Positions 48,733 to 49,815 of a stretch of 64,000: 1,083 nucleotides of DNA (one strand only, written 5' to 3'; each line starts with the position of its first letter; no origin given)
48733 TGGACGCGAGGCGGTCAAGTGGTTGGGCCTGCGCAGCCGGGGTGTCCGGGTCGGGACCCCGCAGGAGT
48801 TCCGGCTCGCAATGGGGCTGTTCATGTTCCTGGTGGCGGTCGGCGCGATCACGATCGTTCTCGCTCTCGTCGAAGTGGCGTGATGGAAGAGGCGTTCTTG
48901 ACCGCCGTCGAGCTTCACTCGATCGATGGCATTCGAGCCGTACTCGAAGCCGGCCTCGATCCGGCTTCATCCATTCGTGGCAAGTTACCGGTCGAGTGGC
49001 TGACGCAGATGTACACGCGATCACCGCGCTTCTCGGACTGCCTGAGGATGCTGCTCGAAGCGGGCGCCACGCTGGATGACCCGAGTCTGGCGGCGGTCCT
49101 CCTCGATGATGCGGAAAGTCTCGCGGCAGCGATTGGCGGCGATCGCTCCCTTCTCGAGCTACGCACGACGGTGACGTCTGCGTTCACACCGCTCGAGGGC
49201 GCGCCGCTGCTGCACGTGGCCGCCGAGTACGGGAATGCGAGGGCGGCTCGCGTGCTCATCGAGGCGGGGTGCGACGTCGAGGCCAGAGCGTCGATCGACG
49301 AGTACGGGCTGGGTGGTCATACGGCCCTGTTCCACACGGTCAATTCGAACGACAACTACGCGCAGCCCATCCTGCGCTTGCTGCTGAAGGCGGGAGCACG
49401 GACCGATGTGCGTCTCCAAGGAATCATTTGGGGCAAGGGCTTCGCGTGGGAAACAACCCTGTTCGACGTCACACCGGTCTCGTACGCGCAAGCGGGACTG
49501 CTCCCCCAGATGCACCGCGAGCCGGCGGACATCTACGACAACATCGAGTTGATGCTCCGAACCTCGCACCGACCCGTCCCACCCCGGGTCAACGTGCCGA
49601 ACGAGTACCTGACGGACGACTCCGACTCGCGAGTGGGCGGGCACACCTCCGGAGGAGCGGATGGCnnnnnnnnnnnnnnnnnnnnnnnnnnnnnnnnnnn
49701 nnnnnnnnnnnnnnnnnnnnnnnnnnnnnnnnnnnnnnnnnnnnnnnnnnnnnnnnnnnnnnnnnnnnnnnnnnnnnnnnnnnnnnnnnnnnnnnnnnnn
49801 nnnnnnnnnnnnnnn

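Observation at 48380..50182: Eukaryote-like cassette: small membrane protein - ankyrin-repeat protein - SET-domain methyltransferase, translationally coupled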

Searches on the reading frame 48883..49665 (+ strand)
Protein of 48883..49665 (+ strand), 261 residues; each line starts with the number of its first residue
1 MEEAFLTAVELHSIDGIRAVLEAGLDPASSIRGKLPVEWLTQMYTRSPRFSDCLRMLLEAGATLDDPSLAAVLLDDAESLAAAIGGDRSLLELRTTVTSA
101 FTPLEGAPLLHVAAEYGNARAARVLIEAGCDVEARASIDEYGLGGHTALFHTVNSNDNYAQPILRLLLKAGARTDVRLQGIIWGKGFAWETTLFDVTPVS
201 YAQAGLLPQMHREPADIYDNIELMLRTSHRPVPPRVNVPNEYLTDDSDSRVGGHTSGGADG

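Call 8: search_protein_families(library=pfam, proteins=[window:48883-49665:+], max_evalue=0.1)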
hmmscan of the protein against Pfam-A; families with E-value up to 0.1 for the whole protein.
window:48883-49665:+ (261 aa): 5 families
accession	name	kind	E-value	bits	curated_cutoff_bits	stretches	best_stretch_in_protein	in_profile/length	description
PF00023.36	Ank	-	5.4e-09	36.3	21.1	1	108-135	4-31/33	Ankyrin repeat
PF13606.12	Ank_3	-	3.4e-07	30.4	22.3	1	106-133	2-29/30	Ankyrin repeat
PF12796.13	Ank_2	-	1.6e-06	29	27.3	1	103-175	27-87/90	Ankyrin repeats (3 copies)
PF13857.12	Ank_5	-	0.00042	21.1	27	1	109-135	19-45/56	Ankyrin repeats (many copies)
PF13637.12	Ank_4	-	0.094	13.6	22.7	0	110-140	1-28/50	Ankyrin repeats (many copies)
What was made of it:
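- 48883..49668 (+): ORF2: 261-aa cytoplasmic ankyrin-repeat protein, about six repeats. It belongs to a very conserved stand-alone bacterial family. The tail 244-261 is not conserved and is predicted with low confidence. Pfam Ank (call 8).
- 49198..49287 (+): The one canonical ankyrin repeat (ORF2 residues 106-135, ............). Pfam PF00023, E 5.4e-9 (call 8).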

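Call 9: search_protein_families(library=ncbifam, proteins=[window:48883-49665:+], max_evalue=0.1)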
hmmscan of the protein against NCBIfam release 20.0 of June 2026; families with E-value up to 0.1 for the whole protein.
window:48883-49665:+ (261 aa): 1 family
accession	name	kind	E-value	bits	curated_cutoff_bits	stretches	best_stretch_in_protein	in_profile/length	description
NF043029.1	T4SS_AnkY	equivalog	0.00042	18.9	600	1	110-176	462-519/543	Dot/Icm T4SS effector AnkY/LegA9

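Call 15: find_homologous_proteins(query=window:48883-49665:+)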
Query window:48883-49665:+ (261 aa): 2110 proteins with E <= 0.001 among 6410 candidates; the best 120 are listed.
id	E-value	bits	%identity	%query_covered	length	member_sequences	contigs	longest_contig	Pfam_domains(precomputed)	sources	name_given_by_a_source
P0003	5.2e-169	578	100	100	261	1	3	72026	PF13606.13,PF12796.14,PF00023.37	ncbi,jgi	jgi:hypothetical protein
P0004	7.6e-105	368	68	93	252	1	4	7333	PF13606.13,PF12796.14,PF00023.37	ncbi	-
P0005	3.6e-104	366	69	93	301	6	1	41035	PF13606.13,PF12796.14,PF00023.37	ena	-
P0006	8.7e-104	365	69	93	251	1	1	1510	PF13606.13,PF12796.14,PF00023.37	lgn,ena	-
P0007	1.1e-103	364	69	93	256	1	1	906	PF13606.13,PF12796.14,PF00023.37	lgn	-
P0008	1.3e-103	364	68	93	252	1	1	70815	PF13606.13,PF12796.14,PF00023.37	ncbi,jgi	-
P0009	1.3e-103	364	69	93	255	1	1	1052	PF13606.13,PF12796.14,PF00023.37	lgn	-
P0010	1.5e-103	364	67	95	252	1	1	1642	PF13606.13,PF12796.14,PF00023.37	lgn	-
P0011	1.7e-103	364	69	93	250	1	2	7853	PF13606.13,PF12796.14,PF00023.37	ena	-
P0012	3.3e-103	363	68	93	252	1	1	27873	PF13606.13,PF12796.14,PF00023.37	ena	-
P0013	3.4e-103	363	68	93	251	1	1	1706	PF13606.13,PF12796.14,PF00023.37,PF13637.13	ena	-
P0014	4.2e-103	362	68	93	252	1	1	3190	PF13606.13,PF12796.14,PF00023.37,PF13637.13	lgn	-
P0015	9.4e-103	361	67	92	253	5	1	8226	PF13606.13,PF13857.13,PF12796.14,PF00023.37,PF13637.13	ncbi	-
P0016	1.3e-102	361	66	95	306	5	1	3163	PF13606.13,PF12796.14,PF00023.37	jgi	-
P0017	1.9e-102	360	67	93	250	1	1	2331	PF13606.13,PF12796.14,PF00023.37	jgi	jgi:hypothetical protein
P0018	2.0e-102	360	65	93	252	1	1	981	PF13606.13,PF12796.14,PF00023.37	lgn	-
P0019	2.0e-102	360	65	95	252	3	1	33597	PF13606.13,PF12796.14,PF00023.37,PF13637.13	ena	-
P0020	2.2e-102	360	67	93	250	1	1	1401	PF13606.13,PF12796.14,PF00023.37,PF13637.13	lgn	-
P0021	3.3e-102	360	67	93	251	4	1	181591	PF13606.13,PF12796.14,PF00023.37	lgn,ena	-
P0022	4.0e-102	359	69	93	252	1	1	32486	PF13606.13,PF12796.14,PF00023.37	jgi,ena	-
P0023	4.0e-102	359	67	93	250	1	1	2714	PF13606.13,PF12796.14,PF00023.37,PF13637.13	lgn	-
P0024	5.5e-102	359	65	97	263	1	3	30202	PF13606.13,PF12796.14,PF00023.37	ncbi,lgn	-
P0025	5.7e-102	359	68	93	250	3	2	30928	PF13606.13,PF12796.14,PF00023.37,PF13637.13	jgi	jgi:hypothetical protein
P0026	6.7e-102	359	66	95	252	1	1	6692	PF13606.13,PF12796.14,PF00023.37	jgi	jgi:hypothetical protein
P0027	1.7e-101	357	68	93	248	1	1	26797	PF13606.13,PF12796.14,PF00023.37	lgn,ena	-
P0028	2.5e-101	357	66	93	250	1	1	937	PF13606.13,PF12796.14,PF00023.37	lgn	-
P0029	2.5e-101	357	67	93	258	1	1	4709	PF13606.13,PF12796.14,PF00023.37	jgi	jgi:ankyrin repeat protein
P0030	5.5e-101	356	66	93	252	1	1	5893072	PF13606.13,PF12796.14,PF00023.37,PF13637.13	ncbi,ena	-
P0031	6.3e-101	355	67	92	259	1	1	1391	PF13606.13,PF12796.14,PF00023.37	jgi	jgi:ankyrin repeat protein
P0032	7.8e-101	355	67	95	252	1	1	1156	PF13606.13,PF12796.14,PF00023.37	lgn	-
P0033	9.8e-101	355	63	99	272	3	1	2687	PF13606.13,PF13857.13,PF12796.14,PF00023.37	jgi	-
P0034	1.1e-100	355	67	93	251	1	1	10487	PF13606.13,PF12796.14,PF00023.37,PF13637.13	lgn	-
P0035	1.2e-100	354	66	94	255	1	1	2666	PF13606.13,PF12796.14,PF00023.37,PF13637.13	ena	-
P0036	1.3e-100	354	70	89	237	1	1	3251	PF13606.13,PF12796.14,PF00023.37,PF13637.13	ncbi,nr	ncbi:MAG TPA: ankyrin repeat domain-containing protein, partial [Thermoanaerobaculia bacterium]|nr:a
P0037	1.8e-100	354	68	89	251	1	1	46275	PF13606.13,PF12796.14,PF00023.37,PF13637.13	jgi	jgi:ankyrin repeat protein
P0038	2.3e-100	354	65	94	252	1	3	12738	PF13606.13,PF12796.14,PF00023.37,PF13637.13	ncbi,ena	-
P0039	2.4e-100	353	66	93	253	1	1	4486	PF13606.13,PF12796.14,PF00023.37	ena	-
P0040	2.5e-100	353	67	93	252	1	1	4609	PF13606.13,PF12796.14,PF00023.37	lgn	-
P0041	2.6e-100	353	66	93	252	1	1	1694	PF13606.13,PF12796.14,PF00023.37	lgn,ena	-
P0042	2.6e-100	353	65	95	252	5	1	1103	PF13606.13,PF12796.14,PF00023.37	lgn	-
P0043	3.0e-100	353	67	92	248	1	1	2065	PF13606.13,PF12796.14,PF00023.37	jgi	-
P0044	3.2e-100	353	65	93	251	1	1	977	PF13606.13,PF13857.13,PF12796.14,PF00023.37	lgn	-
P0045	3.4e-100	353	65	94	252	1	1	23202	PF13606.13,PF12796.14,PF00023.37,PF13637.13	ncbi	-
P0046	4.7e-100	352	67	93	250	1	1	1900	PF13606.13,PF12796.14,PF00023.37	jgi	jgi:hypothetical protein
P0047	6.2e-100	352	66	92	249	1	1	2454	PF13606.13,PF12796.14,PF00023.37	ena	-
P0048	6.5e-100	352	67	93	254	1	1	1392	PF13606.13,PF12796.14,PF00023.37,PF13637.13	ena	-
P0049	6.7e-100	352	67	92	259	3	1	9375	PF13606.13,PF12796.14,PF00023.37,PF13637.13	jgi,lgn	jgi:hypothetical protein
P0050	1.4e-99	351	64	93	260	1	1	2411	PF13606.13,PF12796.14,PF00023.37,PF13637.13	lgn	-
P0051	2.1e-99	350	66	93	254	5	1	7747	PF13606.13,PF12796.14,PF00023.37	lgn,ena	-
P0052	2.3e-99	350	67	92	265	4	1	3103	PF13606.13,PF12796.14,PF00023.37,PF13637.13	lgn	-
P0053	2.4e-99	350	66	93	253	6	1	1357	PF13606.13,PF12796.14,PF00023.37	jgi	jgi:hypothetical protein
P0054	2.6e-99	350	66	93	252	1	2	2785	PF13606.13,PF12796.14,PF00023.37,PF13637.13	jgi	jgi:hypothetical protein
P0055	2.7e-99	350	66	93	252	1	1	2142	PF13606.13,PF13857.13,PF12796.14,PF00023.37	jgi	jgi:Ankyrin repeat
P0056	2.8e-99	350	65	94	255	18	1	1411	PF13606.13,PF12796.14,PF00023.37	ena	-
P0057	3.3e-99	350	67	92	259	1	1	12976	PF13606.13,PF12796.14,PF00023.37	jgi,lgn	jgi:ankyrin repeat protein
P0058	3.7e-99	350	66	91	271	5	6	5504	PF13606.13,PF13857.13,PF12796.14,PF00023.37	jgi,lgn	jgi:hypothetical protein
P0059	4.2e-99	349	66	93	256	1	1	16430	PF13606.13,PF12796.14,PF00023.37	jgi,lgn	-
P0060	4.6e-99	349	64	95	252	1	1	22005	PF13606.13,PF12796.14,PF00023.37,PF13637.13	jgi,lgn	jgi:hypothetical protein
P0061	4.6e-99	349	66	92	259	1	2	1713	PF13606.13,PF12796.14,PF00023.37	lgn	-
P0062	5.0e-99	349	67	93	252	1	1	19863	PF13606.13,PF12796.14,PF00023.37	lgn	-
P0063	5.1e-99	349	64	95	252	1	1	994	PF13606.13,PF12796.14,PF00023.37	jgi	jgi:ankyrin repeat protein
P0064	5.1e-99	349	66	93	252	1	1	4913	PF13606.13,PF12796.14,PF00023.37,PF13637.13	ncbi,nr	ncbi:MAG: hypothetical protein HW407_1322 [Bacteroidetes bacterium]|nr:hypothetical protein [Bactero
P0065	7.0e-99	349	65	93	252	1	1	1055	PF13606.13,PF12796.14,PF00023.37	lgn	-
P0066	8.1e-99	348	64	93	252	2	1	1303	PF13606.13,PF12796.14,PF00023.37,PF13637.13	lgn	-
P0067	8.9e-99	348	66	93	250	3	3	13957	PF13606.13,PF12796.14,PF00023.37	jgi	jgi:hypothetical protein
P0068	1.1e-98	348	63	95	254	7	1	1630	PF13606.13,PF12796.14,PF00023.37,PF13637.13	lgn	-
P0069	1.1e-98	348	66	93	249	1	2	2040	PF13606.13,PF12796.14,PF00023.37,PF13637.13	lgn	-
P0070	1.1e-98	348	64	93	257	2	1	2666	PF13606.13,PF12796.14,PF00023.37,PF13637.13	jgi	jgi:ankyrin repeat protein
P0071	1.1e-98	348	67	92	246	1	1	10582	PF13606.13,PF12796.14,PF00023.37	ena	-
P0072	1.1e-98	348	67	92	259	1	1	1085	PF13606.13,PF12796.14,PF00023.37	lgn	-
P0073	1.2e-98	348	64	95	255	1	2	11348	PF13606.13,PF13857.13,PF12796.14,PF00023.37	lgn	-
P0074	1.2e-98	348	66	94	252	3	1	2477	PF13606.13,PF12796.14,PF00023.37,PF13637.13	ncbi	-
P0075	1.2e-98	348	63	93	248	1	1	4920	PF13606.13,PF12796.14,PF00023.37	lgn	-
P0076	1.2e-98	348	65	92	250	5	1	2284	PF13606.13,PF12796.14,PF00023.37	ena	-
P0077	1.4e-98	348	66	93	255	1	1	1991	PF13606.13,PF12796.14,PF00023.37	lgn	-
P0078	1.5e-98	348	68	91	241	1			PF13606.13,PF12796.14,PF00023.37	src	-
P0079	1.9e-98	347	65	93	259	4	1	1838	PF13606.13,PF12796.14,PF00023.37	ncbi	-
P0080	1.9e-98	347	67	93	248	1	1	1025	PF13606.13,PF12796.14,PF00023.37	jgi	jgi:hypothetical protein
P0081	2.1e-98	347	64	95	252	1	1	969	PF13606.13,PF12796.14,PF00023.37,PF13637.13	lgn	-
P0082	2.3e-98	347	65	94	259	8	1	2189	PF13606.13,PF12796.14,PF00023.37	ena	-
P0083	2.6e-98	347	63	93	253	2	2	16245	PF13606.13,PF13857.13,PF12796.14,PF00023.37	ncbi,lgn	-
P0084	2.6e-98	347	66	92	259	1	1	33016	PF13606.13,PF12796.14,PF00023.37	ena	-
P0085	2.6e-98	347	67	92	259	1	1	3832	PF13606.13,PF12796.14,PF00023.37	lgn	-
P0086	2.7e-98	347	65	92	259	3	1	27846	PF13606.13,PF12796.14,PF00023.37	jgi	jgi:ankyrin repeat protein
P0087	3.0e-98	347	65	93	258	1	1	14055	PF13606.13,PF12796.14,PF00023.37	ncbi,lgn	-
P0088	3.1e-98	347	64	95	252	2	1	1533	PF13606.13,PF12796.14,PF00023.37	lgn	-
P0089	3.2e-98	346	65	93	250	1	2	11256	PF13606.13,PF12796.14,PF00023.37,PF13637.13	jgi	jgi:ankyrin repeat protein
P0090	3.5e-98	346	66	92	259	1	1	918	PF13606.13,PF12796.14,PF00023.37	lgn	-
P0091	3.7e-98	346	65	92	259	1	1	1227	PF13606.13,PF12796.14,PF00023.37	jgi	jgi:ankyrin repeat protein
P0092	4.0e-98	346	66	93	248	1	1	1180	PF13606.13,PF12796.14,PF00023.37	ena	-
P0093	4.9e-98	346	64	94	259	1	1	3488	PF13606.13,PF12796.14,PF00023.37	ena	-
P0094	5.4e-98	346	65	92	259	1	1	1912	PF13606.13,PF13857.13,PF12796.14,PF00023.37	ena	-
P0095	5.7e-98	346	65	92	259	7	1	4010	PF13606.13,PF12796.14,PF00023.37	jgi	jgi:ankyrin repeat protein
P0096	5.8e-98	346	65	95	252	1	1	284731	PF13606.13,PF13857.13,PF12796.14,PF00023.37,PF13637.13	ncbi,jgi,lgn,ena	-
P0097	6.1e-98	346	67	92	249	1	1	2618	PF13606.13,PF12796.14,PF00023.37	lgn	-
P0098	6.5e-98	345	63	95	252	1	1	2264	PF13606.13,PF12796.14,PF00023.37,PF13637.13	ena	-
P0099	7.4e-98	345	65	92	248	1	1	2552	PF13606.13,PF12796.14,PF00023.37,PF13637.13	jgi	-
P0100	8.2e-98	345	64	95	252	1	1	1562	PF13606.13,PF12796.14,PF00023.37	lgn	-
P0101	8.4e-98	345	64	93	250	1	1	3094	PF13606.13,PF12796.14,PF00023.37,PF13637.13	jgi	jgi:ankyrin repeat protein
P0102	8.9e-98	345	66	92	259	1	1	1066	PF13606.13,PF12796.14,PF00023.37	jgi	jgi:hypothetical protein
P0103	1.0e-97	345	69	92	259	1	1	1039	PF13606.13,PF12796.14,PF00023.37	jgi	jgi:hypothetical protein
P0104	1.0e-97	345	65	95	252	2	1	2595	PF13606.13,PF12796.14,PF00023.37,PF13637.13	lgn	-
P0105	1.4e-97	344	65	92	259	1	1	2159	PF13606.13,PF12796.14,PF00023.37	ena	-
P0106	1.5e-97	344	65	92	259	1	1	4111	PF13606.13,PF13857.13,PF12796.14,PF00023.37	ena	-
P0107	1.5e-97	344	65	95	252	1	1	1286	PF12796.14,PF00023.37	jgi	jgi:hypothetical protein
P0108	1.6e-97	344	65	93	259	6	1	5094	PF13606.13,PF13857.13,PF12796.14,PF00023.37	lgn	-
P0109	1.8e-97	344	66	93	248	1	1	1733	PF13606.13,PF12796.14,PF00023.37,PF13637.13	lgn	-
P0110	2.0e-97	344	63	96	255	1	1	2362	PF13606.13,PF12796.14,PF00023.37,PF13637.13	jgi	jgi:hypothetical protein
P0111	2.1e-97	344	65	93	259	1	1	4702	PF13606.13,PF12796.14,PF00023.37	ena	-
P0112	2.2e-97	344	66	92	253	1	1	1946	PF13606.13,PF12796.14,PF00023.37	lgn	-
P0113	2.2e-97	344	65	92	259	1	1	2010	PF13606.13,PF12796.14,PF00023.37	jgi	jgi:ankyrin repeat protein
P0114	2.4e-97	344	66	89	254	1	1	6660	PF13606.13,PF12796.14,PF00023.37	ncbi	-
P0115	2.4e-97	344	65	92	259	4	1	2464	PF13606.13,PF12796.14,PF00023.37,PF13637.13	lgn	-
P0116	2.9e-97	343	66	93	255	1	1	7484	PF13606.13,PF12796.14,PF00023.37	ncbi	ncbi:MAG: hypothetical protein ABI818_11580 [Acidobacteriota bacterium]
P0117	3.0e-97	343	65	93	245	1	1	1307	PF13606.13,PF12796.14,PF00023.37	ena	-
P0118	3.2e-97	343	64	95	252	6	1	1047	PF13606.13,PF12796.14,PF00023.37,PF13637.13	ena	-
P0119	3.2e-97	343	66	93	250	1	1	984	PF12796.14,PF00023.37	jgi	jgi:hypothetical protein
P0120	3.7e-97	343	63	95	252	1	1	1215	PF13606.13,PF12796.14,PF00023.37,PF13637.13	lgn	-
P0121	3.9e-97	343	64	93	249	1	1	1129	PF13606.13,PF13857.13,PF12796.14,PF00023.37,PF13637.13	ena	-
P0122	4.2e-97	343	64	93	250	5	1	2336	PF13606.13,PF12796.14,PF00023.37,PF13637.13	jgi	-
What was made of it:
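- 48883..49668 (+): More than 2000 homologues at 63-70% identity (call 15).
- The ankyrin family is widespread in soil and sediment bacteria of several phyla (call 15).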

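Call 16: find_encoding_contigs(protein=P0030, flank=5000, max_places=2)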
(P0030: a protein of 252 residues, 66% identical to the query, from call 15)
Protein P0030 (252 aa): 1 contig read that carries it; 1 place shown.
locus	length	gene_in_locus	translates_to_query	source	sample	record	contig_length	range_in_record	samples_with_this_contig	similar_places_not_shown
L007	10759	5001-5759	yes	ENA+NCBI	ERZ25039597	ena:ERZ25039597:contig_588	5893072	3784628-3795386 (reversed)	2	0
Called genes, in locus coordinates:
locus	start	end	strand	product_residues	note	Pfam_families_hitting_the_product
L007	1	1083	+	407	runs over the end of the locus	PF00264:Tyrosinase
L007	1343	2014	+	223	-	PF13646:HEAT_2 (faint)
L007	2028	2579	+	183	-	-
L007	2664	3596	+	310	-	PF02630:SCO1-SenC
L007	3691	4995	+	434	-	PF01637:ATPase_2 (weak), PF03008:DUF234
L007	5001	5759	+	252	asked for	PF13637:Ank_4 (faint), PF13606:Ank_3 (faint), PF00023:Ank (faint), PF12796:Ank_2 (weak)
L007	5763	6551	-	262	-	-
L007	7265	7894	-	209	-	-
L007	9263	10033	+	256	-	-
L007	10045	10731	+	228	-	-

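Call 17: find_encoding_contigs(protein=P0096, flank=5000, max_places=2)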
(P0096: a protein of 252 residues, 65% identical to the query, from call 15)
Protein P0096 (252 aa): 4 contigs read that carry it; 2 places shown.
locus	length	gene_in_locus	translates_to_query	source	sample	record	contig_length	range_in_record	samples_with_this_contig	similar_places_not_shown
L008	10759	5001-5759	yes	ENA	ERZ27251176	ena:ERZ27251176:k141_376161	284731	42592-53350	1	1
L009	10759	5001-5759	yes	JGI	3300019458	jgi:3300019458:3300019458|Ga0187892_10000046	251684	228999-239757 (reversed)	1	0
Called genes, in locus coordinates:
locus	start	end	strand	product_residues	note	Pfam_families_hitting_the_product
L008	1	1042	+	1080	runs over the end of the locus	PF00873:ACR_tran, PF03176:MMPL (weak), PF00873:ACR_tran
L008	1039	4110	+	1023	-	PF00873:ACR_tran, PF02355:SecD_SecF_C (faint), PF03176:MMPL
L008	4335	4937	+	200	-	-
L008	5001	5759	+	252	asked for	PF13606:Ank_3 (faint), PF13637:Ank_4 (faint), PF13857:Ank_5 (faint), PF12796:Ank_2, PF00023:Ank (weak)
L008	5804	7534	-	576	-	PF00133:tRNA-synt_1, PF01406:tRNA-synt_1e (faint), PF01921:tRNA-synt_1f (faint), PF09334:tRNA-synt_1g, PF08264:Anticodon_1, PF19303:Anticodon_3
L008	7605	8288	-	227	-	PF00595:PDZ (weak), PF13180:PDZ_2, PF17820:PDZ_6, PF00595:PDZ (weak), PF13180:PDZ_2, PF17820:PDZ_6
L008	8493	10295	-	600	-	PF00266:Aminotran_5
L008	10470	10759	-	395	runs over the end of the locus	PF00180:Iso_dh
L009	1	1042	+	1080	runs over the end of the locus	PF00873:ACR_tran, PF03176:MMPL (weak), PF00873:ACR_tran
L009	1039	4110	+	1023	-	PF00873:ACR_tran, PF02355:SecD_SecF_C (faint), PF03176:MMPL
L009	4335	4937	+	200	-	-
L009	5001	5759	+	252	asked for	PF13606:Ank_3 (faint), PF13637:Ank_4 (faint), PF13857:Ank_5 (faint), PF12796:Ank_2, PF00023:Ank (weak)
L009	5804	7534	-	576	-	PF00133:tRNA-synt_1, PF01406:tRNA-synt_1e (faint), PF01921:tRNA-synt_1f (faint), PF09334:tRNA-synt_1g, PF08264:Anticodon_1, PF19303:Anticodon_3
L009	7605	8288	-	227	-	PF00595:PDZ (weak), PF13180:PDZ_2, PF17820:PDZ_6, PF00595:PDZ (weak), PF13180:PDZ_2, PF17820:PDZ_6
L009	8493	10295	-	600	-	PF00266:Aminotran_5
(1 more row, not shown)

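Call 18: find_encoding_contigs(protein=P0008, flank=5000, max_places=2)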
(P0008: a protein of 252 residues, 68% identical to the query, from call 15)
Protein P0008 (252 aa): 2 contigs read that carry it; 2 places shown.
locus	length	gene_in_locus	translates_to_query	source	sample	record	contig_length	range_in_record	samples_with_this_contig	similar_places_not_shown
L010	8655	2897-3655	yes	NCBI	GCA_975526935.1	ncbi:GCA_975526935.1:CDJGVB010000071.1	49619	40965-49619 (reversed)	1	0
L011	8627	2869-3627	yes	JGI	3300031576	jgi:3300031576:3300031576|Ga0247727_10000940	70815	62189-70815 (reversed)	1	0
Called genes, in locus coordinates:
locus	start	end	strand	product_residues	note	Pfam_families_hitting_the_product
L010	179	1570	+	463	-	PF00501:AMP-binding, PF13193:AMP-binding_C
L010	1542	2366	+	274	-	PF00378:ECH_1, PF16113:ECH_2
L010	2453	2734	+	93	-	PF12844:HTH_19 (faint), PF01381:HTH_3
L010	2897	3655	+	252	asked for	PF12796:Ank_2 (weak), PF13606:Ank_3 (faint), PF00023:Ank (weak)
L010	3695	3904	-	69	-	-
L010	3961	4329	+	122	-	-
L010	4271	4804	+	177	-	-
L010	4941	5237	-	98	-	-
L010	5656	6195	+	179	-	PF13858:DUF4199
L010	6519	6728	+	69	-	-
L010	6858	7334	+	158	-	PF10067:DUF2306 (weak)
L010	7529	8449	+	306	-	PF00248:Aldo_ket_red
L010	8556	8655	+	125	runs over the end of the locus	PF00903:Glyoxalase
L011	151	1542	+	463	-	PF00501:AMP-binding, PF13193:AMP-binding_C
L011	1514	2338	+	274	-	PF00378:ECH_1, PF16113:ECH_2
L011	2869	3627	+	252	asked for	PF12796:Ank_2 (weak), PF13606:Ank_3 (faint), PF00023:Ank (weak)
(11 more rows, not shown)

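Call 44: find_related_loci(query=window:48883-49665:+, collection=metagenome_contigs, flank=4000)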
Query window:48883-49665:+ (261 aa) in metagenome_contigs; peptide patterns used: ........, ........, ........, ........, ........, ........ (x = any residue, [..] = any of these).
600 stretches matched a pattern (row limit reached: there are more); 504 encode a relative of the query (tblastn E <= 1e-3); the best 80 are kept; 80 distinct loci.
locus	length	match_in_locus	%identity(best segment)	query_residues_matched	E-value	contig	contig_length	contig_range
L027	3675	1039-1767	69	2-244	7e-112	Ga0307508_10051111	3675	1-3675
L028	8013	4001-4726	69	2-243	3e-107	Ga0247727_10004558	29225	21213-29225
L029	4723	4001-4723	67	2-242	2e-105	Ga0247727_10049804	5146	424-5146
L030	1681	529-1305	61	2-260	2e-109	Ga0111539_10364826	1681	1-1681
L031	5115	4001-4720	65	5-244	2e-102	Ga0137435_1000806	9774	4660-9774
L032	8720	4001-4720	65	5-244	2e-102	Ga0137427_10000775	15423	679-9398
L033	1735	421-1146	65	2-243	1e-108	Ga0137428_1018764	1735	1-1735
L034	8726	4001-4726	67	2-243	3e-102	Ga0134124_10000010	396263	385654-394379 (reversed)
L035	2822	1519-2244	64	2-243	7e-105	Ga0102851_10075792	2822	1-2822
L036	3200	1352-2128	61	5-260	4e-103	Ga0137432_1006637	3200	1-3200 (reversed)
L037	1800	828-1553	64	2-243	4e-107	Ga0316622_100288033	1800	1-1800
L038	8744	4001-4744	64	2-249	1e-100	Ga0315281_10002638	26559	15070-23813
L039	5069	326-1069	66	2-249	1e-100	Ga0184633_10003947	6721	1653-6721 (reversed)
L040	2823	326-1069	66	2-249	2e-103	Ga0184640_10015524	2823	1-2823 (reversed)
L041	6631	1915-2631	65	5-243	1e-100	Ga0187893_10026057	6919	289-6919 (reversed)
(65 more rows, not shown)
